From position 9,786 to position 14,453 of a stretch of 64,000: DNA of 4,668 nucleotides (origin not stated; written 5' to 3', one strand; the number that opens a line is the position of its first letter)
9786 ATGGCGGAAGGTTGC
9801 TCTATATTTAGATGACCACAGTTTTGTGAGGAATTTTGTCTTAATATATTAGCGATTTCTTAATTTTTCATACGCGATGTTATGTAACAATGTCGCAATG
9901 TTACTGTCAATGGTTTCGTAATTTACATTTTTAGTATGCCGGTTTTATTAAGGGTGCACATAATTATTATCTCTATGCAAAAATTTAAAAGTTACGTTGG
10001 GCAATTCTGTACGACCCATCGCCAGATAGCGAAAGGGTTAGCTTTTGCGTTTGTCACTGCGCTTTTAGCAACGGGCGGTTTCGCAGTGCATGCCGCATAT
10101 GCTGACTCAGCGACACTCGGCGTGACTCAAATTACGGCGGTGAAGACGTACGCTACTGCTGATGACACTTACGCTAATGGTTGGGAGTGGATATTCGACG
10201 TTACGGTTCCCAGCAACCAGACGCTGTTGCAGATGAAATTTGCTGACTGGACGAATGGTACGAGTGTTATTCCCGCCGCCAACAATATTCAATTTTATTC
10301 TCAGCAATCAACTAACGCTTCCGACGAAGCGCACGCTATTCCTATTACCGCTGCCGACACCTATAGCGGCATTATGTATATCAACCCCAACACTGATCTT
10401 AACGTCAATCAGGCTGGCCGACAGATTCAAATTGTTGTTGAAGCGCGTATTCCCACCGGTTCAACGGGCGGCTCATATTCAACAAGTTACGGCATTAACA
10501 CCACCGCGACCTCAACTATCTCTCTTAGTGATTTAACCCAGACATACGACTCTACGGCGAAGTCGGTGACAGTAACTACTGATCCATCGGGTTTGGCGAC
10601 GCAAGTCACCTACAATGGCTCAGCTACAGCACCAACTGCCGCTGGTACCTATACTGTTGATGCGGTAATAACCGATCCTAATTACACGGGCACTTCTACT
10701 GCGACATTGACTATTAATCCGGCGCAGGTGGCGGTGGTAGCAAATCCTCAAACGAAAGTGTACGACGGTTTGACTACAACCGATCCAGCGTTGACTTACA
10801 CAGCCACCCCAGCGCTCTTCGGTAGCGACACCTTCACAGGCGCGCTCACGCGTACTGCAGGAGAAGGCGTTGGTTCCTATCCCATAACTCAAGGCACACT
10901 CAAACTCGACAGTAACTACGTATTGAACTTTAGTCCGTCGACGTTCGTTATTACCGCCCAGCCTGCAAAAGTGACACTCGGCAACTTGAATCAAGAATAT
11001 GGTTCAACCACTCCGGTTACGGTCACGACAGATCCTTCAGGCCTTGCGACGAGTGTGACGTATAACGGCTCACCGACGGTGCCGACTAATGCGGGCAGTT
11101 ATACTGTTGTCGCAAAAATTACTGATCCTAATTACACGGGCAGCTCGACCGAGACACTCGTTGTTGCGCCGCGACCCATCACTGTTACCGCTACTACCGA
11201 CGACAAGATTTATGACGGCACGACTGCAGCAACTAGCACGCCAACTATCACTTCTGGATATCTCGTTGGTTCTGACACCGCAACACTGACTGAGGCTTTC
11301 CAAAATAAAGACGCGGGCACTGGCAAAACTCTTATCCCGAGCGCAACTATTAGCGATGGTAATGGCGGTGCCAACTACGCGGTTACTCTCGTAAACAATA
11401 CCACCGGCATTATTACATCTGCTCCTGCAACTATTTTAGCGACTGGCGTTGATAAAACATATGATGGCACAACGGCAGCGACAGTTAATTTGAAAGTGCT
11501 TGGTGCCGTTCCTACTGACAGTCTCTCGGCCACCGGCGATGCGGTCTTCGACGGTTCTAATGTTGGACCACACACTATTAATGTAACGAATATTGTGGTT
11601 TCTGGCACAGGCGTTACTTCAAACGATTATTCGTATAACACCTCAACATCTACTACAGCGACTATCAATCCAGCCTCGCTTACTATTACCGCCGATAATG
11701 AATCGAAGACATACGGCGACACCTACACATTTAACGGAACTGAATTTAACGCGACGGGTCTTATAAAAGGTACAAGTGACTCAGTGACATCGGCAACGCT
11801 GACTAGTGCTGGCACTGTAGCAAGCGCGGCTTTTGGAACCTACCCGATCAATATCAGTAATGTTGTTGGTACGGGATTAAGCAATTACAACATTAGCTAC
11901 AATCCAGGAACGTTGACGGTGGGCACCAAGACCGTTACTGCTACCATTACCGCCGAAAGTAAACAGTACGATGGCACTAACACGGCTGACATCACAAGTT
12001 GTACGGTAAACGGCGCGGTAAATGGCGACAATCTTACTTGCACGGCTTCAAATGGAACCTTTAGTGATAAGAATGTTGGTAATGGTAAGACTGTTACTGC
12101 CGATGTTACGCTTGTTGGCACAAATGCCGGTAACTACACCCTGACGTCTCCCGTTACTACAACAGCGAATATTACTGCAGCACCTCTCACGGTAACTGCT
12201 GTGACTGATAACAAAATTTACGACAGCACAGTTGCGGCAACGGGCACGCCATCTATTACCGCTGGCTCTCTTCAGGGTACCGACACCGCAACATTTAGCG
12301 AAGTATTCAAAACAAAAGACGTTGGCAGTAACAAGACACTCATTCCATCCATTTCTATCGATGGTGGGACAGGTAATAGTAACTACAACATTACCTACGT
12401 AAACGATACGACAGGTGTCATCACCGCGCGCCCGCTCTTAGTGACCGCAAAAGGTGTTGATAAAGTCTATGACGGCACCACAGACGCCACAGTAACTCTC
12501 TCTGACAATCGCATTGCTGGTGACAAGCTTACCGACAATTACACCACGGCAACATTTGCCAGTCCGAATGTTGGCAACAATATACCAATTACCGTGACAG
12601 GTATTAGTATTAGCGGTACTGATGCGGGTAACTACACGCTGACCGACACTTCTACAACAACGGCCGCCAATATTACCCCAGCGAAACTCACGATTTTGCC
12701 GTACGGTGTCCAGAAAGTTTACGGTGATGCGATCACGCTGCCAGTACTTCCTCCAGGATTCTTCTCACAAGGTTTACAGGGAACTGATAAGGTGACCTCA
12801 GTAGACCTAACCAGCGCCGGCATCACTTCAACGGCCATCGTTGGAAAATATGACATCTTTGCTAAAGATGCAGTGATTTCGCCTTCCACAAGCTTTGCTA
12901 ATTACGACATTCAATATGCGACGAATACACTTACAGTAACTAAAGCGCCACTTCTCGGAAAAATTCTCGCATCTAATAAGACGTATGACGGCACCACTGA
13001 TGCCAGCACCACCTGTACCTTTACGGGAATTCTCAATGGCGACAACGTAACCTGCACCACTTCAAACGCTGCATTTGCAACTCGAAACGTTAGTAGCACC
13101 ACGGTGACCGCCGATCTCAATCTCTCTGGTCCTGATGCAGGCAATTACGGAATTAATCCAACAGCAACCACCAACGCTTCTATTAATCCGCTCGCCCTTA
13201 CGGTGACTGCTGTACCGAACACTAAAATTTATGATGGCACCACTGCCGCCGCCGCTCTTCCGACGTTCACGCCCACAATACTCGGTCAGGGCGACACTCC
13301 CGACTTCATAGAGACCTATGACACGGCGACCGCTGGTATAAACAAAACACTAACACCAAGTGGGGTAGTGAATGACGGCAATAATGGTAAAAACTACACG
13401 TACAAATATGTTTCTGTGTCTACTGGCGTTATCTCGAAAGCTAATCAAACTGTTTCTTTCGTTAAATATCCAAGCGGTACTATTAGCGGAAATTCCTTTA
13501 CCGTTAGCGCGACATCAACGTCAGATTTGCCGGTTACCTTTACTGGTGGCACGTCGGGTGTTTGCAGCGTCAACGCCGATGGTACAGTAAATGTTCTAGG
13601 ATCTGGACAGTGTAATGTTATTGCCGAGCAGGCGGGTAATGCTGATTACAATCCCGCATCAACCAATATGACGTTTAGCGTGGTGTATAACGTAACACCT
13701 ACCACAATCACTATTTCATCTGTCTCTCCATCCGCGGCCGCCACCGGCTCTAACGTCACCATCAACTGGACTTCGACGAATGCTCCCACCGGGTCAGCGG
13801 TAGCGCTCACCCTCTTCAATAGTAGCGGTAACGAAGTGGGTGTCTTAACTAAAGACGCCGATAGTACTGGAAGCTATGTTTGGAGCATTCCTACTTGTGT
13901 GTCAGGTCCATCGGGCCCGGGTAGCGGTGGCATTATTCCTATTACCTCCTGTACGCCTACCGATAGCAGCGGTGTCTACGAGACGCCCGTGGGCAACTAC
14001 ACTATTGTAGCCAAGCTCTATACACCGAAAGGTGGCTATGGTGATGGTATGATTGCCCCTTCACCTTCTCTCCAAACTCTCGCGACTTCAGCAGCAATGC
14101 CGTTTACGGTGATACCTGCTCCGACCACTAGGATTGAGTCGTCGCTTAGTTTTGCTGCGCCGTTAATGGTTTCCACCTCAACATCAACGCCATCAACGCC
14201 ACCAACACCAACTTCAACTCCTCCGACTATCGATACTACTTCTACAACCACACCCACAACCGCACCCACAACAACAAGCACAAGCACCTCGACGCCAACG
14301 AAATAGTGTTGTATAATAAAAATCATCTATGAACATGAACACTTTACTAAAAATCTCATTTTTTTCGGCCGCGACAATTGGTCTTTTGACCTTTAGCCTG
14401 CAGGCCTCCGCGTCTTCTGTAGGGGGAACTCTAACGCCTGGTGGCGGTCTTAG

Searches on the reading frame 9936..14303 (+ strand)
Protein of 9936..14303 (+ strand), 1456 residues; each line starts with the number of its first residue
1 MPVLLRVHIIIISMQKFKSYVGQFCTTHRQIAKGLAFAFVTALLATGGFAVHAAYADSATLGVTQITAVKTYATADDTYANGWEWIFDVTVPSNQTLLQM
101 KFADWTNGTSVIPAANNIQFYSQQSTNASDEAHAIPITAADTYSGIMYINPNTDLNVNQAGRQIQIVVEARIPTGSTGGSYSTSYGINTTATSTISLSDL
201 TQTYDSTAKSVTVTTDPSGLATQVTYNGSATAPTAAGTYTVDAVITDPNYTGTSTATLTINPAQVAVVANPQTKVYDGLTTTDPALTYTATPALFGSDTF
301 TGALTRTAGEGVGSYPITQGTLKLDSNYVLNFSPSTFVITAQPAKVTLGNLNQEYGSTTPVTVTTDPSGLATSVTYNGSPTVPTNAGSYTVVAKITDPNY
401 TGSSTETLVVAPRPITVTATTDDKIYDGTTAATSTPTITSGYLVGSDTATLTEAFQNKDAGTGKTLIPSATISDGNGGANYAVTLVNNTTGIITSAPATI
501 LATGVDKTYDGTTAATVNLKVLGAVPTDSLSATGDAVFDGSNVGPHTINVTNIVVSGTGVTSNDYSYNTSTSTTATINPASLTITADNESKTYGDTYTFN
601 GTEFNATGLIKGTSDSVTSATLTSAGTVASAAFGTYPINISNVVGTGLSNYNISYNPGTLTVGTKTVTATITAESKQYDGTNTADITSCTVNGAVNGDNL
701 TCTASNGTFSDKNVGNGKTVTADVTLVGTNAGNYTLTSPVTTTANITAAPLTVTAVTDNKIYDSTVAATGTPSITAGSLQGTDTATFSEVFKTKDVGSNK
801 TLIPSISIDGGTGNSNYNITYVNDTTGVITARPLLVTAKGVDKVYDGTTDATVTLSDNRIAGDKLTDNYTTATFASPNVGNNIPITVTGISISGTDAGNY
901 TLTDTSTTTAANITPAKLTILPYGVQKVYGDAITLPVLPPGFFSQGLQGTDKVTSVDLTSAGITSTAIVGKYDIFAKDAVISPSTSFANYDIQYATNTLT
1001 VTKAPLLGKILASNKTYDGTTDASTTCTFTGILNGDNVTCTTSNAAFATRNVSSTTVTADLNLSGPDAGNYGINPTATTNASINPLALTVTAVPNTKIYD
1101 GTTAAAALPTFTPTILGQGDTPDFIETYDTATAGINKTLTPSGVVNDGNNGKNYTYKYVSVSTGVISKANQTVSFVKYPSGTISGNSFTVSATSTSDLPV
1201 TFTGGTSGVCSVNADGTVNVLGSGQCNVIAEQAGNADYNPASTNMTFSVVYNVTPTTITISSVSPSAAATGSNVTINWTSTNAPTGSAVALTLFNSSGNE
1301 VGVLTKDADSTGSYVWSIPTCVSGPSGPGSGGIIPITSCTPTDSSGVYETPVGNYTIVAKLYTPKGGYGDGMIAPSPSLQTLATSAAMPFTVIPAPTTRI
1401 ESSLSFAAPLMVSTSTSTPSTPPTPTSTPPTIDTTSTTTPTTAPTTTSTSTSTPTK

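Call 3: search_protein_families(library=pfam, proteins=[window:9936-14303:+], max_evalue=1)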
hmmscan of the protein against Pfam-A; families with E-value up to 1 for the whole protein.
window:9936-14303:+ (1456 aa): 4 families
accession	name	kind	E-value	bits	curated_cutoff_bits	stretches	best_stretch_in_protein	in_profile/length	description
PF18657.6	YDG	-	2.8e-70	233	25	9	830-906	1-84/85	YDG domain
PF18887.5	MBG_3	-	2.8e-45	152.7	25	2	194-263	2-71/72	MBG domain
PF18676.6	MBG_2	-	1e-25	90.6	25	5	266-337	2-71/72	MBG domain (YGX type)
PF01835.25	MG2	-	0.17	12.7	32.8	0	1280-1326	27-73/96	MG2 domain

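Call 4: search_protein_families(library=ncbifam, proteins=[window:9936-14303:+], max_evalue=1)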
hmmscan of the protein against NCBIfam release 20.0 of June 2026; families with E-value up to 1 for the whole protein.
window:9936-14303:+ (1456 aa): 0 families

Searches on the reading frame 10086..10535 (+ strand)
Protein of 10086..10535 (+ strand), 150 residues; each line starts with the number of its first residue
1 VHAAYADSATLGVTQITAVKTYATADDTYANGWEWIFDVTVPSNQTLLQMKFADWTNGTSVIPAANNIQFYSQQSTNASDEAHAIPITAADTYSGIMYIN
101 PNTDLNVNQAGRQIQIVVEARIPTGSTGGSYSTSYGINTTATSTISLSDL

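Call 56: search_solved_structures(query=A3, max_evalue=10, show_alignments=1)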
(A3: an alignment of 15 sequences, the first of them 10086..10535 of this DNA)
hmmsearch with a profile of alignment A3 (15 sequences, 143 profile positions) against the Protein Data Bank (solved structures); distinct sequences matched with E-value up to 10: 7.
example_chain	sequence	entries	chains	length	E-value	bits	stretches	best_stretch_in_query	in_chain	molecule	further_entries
4zpu_A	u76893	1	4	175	0.038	17.4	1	95-135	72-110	Lysozyme RrrD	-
4k4k_A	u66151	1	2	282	0.039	17.4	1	20-56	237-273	Putative cell adhesion protein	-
3hdf_A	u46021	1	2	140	0.066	16.7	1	95-135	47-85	Lysozyme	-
3hde_A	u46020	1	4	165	0.09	16.2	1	95-135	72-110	Lysozyme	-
8k2f_A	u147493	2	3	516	0.17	15.3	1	105-140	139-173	Oligosaccharide-releasing beta-N-acetylgalactosaminidase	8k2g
2kxp_A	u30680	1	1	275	0.6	13.5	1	25-101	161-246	F-actin-capping protein subunit alpha-1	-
1izn_A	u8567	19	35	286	0.64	13.5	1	25-101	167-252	CapZ alpha-1 subunit | F-actin-capping protein subunit alpha-1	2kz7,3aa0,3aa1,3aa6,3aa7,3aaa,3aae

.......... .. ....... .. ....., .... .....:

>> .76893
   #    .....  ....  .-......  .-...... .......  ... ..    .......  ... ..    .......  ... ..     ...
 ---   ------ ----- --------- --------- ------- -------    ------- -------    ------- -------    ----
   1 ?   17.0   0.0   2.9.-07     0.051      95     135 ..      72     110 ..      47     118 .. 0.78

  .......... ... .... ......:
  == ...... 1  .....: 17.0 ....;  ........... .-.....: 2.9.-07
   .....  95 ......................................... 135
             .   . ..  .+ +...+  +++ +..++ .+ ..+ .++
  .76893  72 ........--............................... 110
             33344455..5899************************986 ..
